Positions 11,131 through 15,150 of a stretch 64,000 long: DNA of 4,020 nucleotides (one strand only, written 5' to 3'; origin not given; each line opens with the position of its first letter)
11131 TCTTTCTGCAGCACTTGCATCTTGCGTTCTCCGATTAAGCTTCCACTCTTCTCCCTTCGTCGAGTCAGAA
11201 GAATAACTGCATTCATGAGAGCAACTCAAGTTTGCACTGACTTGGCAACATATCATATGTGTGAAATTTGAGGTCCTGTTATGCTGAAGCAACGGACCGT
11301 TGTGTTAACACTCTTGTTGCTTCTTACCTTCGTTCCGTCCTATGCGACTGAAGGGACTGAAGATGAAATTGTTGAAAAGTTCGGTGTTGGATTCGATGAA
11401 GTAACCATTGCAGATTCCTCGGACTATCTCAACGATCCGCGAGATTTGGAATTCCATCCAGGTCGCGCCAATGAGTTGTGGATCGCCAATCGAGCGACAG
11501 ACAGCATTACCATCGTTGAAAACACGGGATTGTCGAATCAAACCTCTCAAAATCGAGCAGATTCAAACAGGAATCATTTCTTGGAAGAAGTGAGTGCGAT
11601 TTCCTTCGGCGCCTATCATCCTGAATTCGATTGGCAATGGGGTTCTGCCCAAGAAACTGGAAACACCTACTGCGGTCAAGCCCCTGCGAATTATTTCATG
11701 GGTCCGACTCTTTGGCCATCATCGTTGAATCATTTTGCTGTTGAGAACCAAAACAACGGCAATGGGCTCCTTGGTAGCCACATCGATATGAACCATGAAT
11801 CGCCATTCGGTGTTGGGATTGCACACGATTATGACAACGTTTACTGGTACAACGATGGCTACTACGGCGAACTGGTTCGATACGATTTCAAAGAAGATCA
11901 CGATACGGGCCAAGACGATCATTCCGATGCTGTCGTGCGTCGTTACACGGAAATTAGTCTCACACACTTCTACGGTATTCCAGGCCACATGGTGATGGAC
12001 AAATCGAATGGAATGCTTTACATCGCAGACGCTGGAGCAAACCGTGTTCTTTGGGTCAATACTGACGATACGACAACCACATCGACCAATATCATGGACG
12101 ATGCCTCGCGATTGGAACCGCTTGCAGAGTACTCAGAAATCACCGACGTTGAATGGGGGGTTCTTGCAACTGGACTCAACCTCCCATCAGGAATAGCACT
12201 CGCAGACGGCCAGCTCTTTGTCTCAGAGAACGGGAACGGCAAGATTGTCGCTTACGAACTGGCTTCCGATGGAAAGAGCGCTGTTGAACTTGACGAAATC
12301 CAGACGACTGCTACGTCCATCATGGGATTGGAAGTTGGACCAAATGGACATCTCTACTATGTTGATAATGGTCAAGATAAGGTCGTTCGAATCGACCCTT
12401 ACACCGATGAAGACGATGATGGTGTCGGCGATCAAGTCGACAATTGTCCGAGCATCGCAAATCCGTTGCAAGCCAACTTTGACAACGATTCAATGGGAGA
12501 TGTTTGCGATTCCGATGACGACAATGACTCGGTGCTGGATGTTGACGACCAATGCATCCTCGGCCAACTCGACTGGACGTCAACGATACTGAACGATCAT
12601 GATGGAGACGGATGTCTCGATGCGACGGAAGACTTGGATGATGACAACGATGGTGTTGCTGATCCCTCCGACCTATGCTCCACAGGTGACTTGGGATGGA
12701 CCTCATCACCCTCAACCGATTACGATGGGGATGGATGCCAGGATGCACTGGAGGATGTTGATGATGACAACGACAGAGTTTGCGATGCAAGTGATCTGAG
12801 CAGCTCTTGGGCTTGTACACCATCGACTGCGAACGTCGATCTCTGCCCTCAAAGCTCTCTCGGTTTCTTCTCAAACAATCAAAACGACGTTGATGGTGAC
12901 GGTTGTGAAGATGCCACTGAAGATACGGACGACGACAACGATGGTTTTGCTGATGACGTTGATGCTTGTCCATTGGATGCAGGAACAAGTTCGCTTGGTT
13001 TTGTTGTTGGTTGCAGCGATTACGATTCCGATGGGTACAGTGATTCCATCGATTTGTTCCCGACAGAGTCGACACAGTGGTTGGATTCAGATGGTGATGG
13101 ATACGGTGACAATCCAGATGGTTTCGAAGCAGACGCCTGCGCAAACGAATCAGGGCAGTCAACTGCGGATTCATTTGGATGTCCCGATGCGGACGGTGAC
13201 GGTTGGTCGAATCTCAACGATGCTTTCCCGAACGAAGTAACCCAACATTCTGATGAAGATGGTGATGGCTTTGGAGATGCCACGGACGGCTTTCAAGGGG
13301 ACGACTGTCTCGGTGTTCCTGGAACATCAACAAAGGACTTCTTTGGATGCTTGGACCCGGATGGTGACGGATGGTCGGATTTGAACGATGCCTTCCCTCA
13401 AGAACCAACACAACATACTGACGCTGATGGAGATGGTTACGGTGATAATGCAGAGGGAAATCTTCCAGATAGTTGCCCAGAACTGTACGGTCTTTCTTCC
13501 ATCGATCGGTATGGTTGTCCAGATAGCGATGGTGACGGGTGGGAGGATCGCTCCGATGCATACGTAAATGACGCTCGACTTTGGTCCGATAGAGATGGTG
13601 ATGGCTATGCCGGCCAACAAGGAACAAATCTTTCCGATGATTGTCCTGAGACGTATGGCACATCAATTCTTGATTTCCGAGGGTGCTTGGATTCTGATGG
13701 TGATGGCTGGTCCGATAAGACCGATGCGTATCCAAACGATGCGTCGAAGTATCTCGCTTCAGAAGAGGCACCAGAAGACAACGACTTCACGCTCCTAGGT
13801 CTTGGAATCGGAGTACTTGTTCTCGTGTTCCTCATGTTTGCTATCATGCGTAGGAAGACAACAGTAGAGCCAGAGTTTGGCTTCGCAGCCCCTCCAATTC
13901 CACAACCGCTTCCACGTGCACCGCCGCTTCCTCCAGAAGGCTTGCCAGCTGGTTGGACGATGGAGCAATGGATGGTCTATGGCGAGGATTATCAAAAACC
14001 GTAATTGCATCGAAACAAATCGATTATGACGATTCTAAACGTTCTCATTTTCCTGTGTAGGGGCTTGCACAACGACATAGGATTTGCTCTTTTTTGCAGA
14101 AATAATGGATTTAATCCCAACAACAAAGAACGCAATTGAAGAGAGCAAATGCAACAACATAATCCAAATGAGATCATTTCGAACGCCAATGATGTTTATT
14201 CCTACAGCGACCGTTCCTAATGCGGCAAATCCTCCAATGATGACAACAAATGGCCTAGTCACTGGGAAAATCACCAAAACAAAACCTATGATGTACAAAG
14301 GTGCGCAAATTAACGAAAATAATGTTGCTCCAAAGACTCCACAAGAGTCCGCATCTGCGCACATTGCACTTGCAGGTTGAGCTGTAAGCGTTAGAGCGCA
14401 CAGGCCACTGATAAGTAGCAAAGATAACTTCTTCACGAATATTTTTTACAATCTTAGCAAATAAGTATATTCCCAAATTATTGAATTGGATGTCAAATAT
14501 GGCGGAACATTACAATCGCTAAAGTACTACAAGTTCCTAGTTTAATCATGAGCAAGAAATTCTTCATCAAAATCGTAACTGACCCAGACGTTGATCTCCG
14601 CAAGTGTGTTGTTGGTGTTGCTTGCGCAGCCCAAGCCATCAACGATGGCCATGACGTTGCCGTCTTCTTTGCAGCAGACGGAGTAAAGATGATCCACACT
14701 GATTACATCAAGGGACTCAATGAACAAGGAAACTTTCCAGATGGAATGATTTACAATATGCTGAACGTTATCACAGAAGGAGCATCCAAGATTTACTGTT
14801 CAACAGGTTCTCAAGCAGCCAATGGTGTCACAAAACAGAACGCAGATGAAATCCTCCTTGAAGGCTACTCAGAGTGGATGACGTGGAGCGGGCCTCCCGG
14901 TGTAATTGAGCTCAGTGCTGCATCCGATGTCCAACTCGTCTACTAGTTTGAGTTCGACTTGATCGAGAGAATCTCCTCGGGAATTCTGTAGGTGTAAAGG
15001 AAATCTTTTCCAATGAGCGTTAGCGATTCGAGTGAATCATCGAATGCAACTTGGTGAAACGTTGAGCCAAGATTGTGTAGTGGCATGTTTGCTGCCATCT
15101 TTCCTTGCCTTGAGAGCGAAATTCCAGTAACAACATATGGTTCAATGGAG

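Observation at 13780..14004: Recurrent Pro-rich PEGLP-like and Trp/acidic motifs in cytoplasmic tails of the surface proteins, and in a soluble acidic protein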

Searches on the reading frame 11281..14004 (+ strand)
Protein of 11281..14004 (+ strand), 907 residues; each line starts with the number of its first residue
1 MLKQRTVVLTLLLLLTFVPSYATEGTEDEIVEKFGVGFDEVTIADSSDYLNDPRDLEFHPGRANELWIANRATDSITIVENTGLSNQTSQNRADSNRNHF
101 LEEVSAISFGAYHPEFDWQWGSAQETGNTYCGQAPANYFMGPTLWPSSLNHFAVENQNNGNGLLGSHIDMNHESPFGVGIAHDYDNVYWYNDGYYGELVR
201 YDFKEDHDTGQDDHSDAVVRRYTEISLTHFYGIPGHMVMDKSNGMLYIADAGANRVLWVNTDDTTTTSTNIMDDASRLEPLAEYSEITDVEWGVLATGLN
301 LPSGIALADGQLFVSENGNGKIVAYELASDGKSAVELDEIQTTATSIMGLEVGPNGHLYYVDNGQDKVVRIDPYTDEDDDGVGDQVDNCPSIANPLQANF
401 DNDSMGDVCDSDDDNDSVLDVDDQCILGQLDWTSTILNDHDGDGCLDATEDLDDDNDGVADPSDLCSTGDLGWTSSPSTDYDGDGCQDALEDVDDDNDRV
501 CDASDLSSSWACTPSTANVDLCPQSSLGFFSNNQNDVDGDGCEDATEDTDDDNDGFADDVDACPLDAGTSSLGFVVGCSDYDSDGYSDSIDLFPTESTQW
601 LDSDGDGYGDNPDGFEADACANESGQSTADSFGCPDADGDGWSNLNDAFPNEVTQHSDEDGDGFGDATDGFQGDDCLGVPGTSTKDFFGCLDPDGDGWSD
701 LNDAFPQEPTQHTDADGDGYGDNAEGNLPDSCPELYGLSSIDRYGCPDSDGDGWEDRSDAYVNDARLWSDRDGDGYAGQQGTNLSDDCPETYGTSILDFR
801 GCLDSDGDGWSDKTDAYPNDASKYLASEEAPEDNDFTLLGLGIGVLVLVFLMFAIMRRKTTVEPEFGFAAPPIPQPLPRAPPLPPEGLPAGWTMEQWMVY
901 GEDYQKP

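Call 6: search_protein_families(library=pfam, proteins=[window:11281-14004:+], max_evalue=0.01)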
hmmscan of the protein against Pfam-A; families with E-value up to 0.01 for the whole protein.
window:11281-14004:+ (907 aa): 3 families
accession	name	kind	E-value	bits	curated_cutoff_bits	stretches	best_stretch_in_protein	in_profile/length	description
PF01436.27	NHL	-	3.1e-05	24.2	20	0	299-323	1-26/28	NHL repeat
PF02412.23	TSP_3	-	4.3e-05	23.5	25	2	375-397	14-36/36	Thrombospondin type 3 repeat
PF24684.1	Vgb_lyase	-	0.0019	17.5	50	0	301-373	140-209/290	Virginiamycin B lyase family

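Call 22: search_protein_families(library=ncbifam, proteins=[window:11281-14004:+], max_evalue=1)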
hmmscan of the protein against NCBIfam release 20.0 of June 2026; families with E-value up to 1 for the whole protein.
window:11281-14004:+ (907 aa): 5 families
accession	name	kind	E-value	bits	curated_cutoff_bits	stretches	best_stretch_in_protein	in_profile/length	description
NF047638.1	throspo3_MtsC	equivalog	6.1e-14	51.7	350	2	375-567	88-248/428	cell-cell cohesion MYXO-CTERM protein MtsC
NF033206.1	ScyE_fam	subfamily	2.9e-09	36.9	80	2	239-271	147-177/333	ScyD/ScyE family protein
NF045500.1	Omp28_seleno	equivalog_domain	4.6e-06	26.2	200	1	374-414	272-312/377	Omp28-related selenoprotein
TIGR03101.1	hydr2_PEP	hypoth_equivalog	0.0011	18.6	202.75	1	792-849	57-114/266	hydrolase 2, exosortase A system-associated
NF052280.1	7_blade_YncE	equivalog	0.025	13.4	400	1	235-269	130-164/338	7-bladed beta-propeller protein YncE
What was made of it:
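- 11281..14004 (+): Gene for the 907-aa type-I surface protein, with a signal-like N-terminus, NHL-type propeller and thrombospondin-type-3-like acidic Ca-binding repeats. It carries module A. Pfam NHL/TSP_3 and NCBIfam MtsC-like TSP3 hits lie in the ectodomain only (calls 6, 22).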

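Call 32: find_encoding_contigs(protein=window:11281-14004:+, flank=10000, max_places=4)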
Protein window:11281-14004:+ (907 aa): 10 contigs read that carry it; 4 places shown.
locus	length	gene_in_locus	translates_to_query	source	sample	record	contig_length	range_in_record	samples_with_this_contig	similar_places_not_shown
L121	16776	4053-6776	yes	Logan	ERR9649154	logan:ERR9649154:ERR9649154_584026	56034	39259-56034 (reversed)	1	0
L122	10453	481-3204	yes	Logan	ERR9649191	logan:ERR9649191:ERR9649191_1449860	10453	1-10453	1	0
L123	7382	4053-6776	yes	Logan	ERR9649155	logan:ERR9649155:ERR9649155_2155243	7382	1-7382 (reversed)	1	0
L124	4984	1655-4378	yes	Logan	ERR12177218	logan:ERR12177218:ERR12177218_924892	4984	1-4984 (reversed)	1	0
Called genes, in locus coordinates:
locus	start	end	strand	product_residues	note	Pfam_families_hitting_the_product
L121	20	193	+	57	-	-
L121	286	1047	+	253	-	-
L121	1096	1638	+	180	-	PF00578:AhpC-TSA, PF08534:Redoxin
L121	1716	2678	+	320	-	PF00756:Esterase (weak), PF10503:Esterase_PHB (weak), PF01738:DLH (weak), PF02230:Abhydrolase_2, PF00326:Peptidase_S9 (faint)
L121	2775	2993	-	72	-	-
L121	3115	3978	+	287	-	-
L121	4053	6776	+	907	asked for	-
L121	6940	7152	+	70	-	-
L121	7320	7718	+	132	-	-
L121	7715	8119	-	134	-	-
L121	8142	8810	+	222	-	PF00300:His_Phos_1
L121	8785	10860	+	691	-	PF02730:AFOR_N, PF01314:AFOR_C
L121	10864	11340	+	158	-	PF07386:DUF1499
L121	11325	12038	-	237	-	-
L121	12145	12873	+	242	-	-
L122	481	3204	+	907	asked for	-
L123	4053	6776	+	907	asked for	-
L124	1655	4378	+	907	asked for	-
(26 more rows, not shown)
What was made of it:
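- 11281..14004 (+): An identical 907-aa product is called on public contigs (call 32).
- Checked: Public gene calls give the same 907-aa and 242-aa products (call 32).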

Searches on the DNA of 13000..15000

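Call 63: search_rna_families(source=window, start=13000, end=15000, threshold=evalue, max_evalue=0.1)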
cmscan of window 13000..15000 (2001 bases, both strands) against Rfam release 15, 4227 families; matches with E-value up to 0.1: 0.
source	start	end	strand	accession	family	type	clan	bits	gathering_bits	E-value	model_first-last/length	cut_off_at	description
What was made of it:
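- Tried and rejected: An Rfam scan of 13000-15000 found nothing (call 63).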

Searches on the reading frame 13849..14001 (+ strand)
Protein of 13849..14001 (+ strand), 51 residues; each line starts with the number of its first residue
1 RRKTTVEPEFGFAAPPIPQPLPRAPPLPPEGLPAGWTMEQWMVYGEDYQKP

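Call 7: search_protein_families(library=pfam, proteins=[window:13849-14001:+], max_evalue=10)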
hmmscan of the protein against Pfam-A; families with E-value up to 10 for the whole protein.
seq(51 aa): 0 families

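Call 14: find_homologous_proteins(query=window:13849-14001:+, max_evalue=10)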
Query seq(51 aa) (51 aa): 9 proteins with E <= 10 among 9 candidates.
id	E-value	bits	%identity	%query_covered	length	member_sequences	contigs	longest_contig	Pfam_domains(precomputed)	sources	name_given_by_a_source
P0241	1.1e-21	93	88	94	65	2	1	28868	-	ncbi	ncbi:MAG: hypothetical protein ACPHCK_05695, partial [Candidatus Poseidoniaceae archaeon]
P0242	3.3e-21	92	88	94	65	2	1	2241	-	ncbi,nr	ncbi:MAG: hypothetical protein VXW72_01410, partial [Candidatus Thermoplasmatota archaeon]|nr:hypoth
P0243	1.3e-19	86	81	94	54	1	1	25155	-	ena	-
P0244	1.7e-19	86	81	94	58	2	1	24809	-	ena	-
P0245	8.8e-8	49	82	55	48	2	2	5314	-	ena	-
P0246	5.2e-7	47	83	57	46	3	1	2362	-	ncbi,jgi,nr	ncbi:MAG: lytic transglycosylase, partial [Euryarchaeota archaeon]|jgi:hypothetical protein|nr:lytic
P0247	2.8e-6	45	79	37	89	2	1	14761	-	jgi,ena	jgi:hypothetical protein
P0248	3.0e-5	41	76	57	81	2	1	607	-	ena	-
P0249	9.9e-5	40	73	29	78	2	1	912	-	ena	-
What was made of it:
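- Tried and rejected: That was enough to reveal module A but useless for counting (call 14).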

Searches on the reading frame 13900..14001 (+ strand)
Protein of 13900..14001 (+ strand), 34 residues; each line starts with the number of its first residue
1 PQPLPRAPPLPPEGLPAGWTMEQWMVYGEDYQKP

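Call 47: predict_structure(alignment_id=A3)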
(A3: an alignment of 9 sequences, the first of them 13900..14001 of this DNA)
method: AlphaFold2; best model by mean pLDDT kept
length: 34 residues; sequences in the alignment: 9
mean_pLDDT: 70.8   pTM: 0.36
mean pLDDT of the five models: 70.8, 69.8, 68.3, 67.4, 66.1
residues with pLDDT >= 90: 0; 70-90: 20; 50-70: 12; < 50: 2
segments of 3 or more residues with pLDDT < 50: none
pLDDT, mean of each block of 10 residues (from residue 1): 55 74 83 70
secondary structure, 60 per line:
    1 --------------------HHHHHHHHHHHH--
elements in order: H21-32
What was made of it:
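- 13921..14001 (+): Module A: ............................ This is the copy of the Poseidoniales-wide C-terminal tag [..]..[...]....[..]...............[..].; here Q replaces the usual L at the last consensus position. AF2 gives an extended Pro segment plus a C-terminal helix, pLDDT 71 (call 47).
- (7) AF2 predicts an extended Pro segment plus a C-terminal helix (call 47). The AF2 model of module A has only moderate confidence (pLDDT 71, 9 sequences; call 47). The helix is rich in Trp and Tyr (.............) and is predicted helical (call 47).
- Tried and rejected: The 9-sequence fallback gave only moderate confidence (call 47). AF2 predicts a helix there, not a hairpin (call 47), so it is not supported.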
